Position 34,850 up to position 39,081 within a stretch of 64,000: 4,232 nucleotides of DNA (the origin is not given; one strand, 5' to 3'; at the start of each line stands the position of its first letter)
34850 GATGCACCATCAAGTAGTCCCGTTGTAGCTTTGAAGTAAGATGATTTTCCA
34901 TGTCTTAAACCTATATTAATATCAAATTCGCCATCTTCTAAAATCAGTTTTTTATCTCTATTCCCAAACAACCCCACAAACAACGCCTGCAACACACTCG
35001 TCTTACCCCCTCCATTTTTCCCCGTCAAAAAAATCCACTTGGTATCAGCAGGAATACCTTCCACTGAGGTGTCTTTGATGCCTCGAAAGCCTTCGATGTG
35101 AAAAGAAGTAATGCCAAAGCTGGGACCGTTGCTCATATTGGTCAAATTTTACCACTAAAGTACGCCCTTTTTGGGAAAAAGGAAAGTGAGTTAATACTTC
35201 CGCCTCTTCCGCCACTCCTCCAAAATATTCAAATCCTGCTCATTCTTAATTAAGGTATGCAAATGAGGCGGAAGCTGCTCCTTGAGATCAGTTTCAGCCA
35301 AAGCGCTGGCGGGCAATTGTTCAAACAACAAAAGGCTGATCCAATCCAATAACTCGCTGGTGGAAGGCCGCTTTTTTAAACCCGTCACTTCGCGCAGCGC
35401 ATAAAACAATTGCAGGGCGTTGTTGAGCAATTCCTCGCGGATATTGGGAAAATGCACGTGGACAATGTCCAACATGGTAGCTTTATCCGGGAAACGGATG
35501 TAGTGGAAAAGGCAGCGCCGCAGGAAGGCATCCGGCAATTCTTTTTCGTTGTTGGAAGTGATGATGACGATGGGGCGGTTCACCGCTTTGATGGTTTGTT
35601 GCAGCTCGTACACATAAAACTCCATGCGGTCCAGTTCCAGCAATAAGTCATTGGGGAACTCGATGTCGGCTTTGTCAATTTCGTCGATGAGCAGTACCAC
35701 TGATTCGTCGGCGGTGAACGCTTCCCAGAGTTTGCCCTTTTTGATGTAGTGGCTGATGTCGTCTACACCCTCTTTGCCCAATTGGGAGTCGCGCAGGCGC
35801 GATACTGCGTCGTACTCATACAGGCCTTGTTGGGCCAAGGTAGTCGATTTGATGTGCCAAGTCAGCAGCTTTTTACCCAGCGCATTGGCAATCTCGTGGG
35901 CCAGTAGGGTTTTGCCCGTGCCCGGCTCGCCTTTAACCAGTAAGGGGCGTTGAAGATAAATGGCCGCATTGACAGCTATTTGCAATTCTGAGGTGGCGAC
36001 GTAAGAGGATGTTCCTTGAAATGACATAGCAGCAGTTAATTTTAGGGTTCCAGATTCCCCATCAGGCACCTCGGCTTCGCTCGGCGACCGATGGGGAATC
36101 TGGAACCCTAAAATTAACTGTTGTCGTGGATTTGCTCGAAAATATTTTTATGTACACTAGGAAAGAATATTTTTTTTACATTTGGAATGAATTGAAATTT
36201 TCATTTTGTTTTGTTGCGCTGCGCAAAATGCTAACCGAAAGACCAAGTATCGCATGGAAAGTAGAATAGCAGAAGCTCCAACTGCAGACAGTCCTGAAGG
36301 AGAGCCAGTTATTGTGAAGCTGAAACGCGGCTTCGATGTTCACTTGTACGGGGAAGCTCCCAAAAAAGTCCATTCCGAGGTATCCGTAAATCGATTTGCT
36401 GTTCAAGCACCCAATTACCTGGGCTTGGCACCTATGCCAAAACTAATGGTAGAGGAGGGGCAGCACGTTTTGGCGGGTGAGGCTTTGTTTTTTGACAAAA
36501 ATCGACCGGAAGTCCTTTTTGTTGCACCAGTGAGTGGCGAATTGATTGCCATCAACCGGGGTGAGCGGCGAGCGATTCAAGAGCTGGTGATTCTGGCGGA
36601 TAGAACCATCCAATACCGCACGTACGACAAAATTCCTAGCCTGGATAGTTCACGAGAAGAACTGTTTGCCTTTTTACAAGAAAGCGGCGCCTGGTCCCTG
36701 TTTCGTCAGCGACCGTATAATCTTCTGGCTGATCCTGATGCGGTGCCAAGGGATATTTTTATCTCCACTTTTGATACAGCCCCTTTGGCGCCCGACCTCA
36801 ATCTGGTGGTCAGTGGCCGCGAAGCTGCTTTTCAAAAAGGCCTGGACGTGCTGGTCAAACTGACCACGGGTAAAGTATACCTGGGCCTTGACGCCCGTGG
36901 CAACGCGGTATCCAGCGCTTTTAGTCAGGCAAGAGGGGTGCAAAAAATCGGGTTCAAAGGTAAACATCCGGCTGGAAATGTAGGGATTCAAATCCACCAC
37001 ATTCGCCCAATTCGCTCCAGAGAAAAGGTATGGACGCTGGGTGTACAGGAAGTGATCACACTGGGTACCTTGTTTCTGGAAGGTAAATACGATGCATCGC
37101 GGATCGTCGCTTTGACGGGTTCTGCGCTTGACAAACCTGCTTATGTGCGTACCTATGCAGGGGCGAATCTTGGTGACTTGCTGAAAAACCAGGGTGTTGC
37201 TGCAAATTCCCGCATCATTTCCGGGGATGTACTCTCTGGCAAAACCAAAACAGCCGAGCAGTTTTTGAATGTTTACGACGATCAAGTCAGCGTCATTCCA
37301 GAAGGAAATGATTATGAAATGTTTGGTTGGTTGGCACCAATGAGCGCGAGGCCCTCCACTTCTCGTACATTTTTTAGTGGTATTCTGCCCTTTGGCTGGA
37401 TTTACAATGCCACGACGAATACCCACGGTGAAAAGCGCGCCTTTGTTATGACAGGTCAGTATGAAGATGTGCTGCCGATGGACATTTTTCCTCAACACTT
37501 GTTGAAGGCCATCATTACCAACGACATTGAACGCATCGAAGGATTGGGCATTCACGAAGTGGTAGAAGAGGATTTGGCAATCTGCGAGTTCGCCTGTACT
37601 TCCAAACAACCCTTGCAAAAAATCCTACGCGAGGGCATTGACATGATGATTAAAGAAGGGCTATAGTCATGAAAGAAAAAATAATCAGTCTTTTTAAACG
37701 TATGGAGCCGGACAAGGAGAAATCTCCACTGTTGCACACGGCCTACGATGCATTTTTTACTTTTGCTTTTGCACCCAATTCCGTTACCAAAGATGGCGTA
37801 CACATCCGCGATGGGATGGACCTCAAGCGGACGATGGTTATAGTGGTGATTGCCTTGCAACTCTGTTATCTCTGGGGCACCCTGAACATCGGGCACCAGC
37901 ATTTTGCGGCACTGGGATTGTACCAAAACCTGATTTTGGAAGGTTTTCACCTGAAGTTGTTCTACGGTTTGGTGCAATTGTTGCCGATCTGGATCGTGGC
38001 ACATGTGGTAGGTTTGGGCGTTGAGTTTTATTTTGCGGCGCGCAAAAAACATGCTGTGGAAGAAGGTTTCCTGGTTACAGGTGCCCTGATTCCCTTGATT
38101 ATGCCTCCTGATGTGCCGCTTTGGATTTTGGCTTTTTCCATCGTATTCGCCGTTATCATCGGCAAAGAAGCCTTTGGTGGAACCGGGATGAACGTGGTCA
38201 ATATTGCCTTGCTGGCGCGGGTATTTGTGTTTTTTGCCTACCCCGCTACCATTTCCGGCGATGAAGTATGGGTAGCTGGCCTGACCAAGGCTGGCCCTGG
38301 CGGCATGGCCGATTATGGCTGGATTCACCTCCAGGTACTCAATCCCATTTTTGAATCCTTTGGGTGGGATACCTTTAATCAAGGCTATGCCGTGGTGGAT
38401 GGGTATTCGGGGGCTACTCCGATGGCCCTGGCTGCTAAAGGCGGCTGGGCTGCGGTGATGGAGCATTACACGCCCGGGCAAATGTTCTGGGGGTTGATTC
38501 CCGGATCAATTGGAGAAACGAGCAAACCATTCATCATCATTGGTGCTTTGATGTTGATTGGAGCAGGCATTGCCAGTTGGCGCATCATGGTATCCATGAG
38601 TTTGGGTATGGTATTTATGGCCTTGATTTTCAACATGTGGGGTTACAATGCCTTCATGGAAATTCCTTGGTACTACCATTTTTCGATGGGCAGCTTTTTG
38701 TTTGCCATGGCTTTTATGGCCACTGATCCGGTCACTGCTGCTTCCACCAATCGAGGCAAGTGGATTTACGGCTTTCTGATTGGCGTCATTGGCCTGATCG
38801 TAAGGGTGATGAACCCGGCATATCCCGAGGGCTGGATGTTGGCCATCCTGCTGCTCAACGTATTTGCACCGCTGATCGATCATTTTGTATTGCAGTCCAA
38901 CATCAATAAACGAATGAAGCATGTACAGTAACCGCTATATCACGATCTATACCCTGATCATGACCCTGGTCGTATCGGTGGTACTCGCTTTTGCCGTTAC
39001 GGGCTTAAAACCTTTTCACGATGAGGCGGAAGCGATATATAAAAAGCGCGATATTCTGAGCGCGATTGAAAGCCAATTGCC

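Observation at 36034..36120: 30-bp perfect inverted repeat at the promoter of the MoxR/PtuAB-like cassette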

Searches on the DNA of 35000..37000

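Call 7: search_rna_families(source=window, start=35000, end=37000, threshold=evalue, max_evalue=1)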
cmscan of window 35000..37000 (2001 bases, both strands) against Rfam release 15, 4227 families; matches with E-value up to 1: 3.
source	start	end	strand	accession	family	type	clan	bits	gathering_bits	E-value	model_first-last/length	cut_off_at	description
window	36031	36124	+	RF04127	MIR8007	Gene; miRNA;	-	39.3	195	2.4e-05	1-226/226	no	MIR8007 microRNA precursor family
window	36042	36111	+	RF04209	MIR7533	Gene; miRNA;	-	26.2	230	0.012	1-249/249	no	MIR7533 microRNA precursor family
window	35187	35281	-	RF01064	mir-253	Gene; miRNA;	-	22.8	72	0.15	1-98/98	no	mir-253 microRNA precursor family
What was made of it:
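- On Any Rfam RNA family: Only generic long-hairpin matches to plant and animal miRNA precursor models, 39 and 26 bits against thresholds of 195 and 230 (call 7).
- No Rfam family matches above noise (call 7).
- Tried and rejected: Rfam scan at permissive E-value (call 7): only miRNA-precursor models far below their gathering scores.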

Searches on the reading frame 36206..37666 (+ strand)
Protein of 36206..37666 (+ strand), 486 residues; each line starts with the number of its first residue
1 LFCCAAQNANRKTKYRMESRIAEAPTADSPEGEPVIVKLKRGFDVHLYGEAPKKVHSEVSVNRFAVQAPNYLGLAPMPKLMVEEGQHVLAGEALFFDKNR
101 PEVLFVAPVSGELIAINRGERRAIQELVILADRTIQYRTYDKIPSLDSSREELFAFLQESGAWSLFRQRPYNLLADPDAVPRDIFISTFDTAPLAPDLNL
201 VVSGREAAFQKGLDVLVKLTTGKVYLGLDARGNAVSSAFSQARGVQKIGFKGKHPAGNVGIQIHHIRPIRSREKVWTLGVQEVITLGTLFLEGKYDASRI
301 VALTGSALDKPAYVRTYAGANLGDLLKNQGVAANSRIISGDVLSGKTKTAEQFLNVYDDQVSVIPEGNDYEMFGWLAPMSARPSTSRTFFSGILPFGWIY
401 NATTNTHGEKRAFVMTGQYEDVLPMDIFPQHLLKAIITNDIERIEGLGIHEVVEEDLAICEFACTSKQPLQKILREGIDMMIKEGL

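Call 8: search_protein_families(library=pfam, proteins=[window:36206-37666:+])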
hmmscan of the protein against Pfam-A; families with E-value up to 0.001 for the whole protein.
window:36206-37666:+ (486 aa): 3 families
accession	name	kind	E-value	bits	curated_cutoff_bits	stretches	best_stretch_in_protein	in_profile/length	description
PF24836.1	NQRA_2nd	-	2.5e-45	154.6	25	1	149-294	2-144/145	NqrA second alpha/beta domain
PF05896.17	NQRA_N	-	1.6e-26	92.8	25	1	37-131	1-93/94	NqrA N-terminal barrel-sandwich hybrid domain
PF11973.14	NQRA_SLBB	-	4.6e-16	59.5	27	1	300-347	1-48/51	NQRA C-terminal domain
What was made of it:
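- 36254..37666 (+): nqrA, the divergent neighbour (context). Pfam NQRA_N, NQRA_2nd and NQRA_SLBB (call 8).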

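Call 43: find_encoding_contigs(protein=window:36254-37666:+, flank=3000, max_places=5)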
Protein window:36254-37666:+ (470 aa): no gene with exactly this product is on record in the collection.
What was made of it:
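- Tried and rejected: Exact-protein look-up of NqrA, to see where the Logan contig from the nqrA side ends (call 43): not on record.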

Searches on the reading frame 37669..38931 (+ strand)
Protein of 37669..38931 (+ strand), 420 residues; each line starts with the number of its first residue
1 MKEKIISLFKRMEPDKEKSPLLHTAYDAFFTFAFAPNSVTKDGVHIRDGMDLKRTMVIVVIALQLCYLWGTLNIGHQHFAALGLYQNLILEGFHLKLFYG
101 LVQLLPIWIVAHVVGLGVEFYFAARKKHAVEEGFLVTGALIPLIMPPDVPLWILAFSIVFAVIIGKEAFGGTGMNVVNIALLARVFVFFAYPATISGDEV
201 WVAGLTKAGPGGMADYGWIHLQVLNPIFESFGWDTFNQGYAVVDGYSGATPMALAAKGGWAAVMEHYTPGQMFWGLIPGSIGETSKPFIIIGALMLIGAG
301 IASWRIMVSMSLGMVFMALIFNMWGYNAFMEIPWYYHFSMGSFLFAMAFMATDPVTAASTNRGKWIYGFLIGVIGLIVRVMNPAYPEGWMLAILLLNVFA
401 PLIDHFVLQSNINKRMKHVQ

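Call 8: search_protein_families(library=pfam, proteins=[window:37669-38931:+])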
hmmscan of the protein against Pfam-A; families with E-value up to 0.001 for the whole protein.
window:37669-38931:+ (420 aa): 1 family
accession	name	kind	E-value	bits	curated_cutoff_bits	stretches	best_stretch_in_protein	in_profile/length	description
PF03116.20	NQR2_RnfD_RnfE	-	3.5e-89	299.5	27.7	1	40-412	2-295/296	NQR2, RnfD, RnfE family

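Call 17: find_encoding_contigs(protein=window:37669-38931:+, flank=10000, max_places=10)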
Protein window:37669-38931:+ (420 aa): 1 contig read that carries it; 1 place shown.
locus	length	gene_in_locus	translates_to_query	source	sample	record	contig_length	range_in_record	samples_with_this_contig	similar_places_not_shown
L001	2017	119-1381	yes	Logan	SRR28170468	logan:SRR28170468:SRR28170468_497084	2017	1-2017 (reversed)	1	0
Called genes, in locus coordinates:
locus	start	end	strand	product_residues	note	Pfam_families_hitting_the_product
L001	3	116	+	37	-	?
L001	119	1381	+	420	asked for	PF03116:NQR2_RnfD_RnfE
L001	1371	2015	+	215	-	?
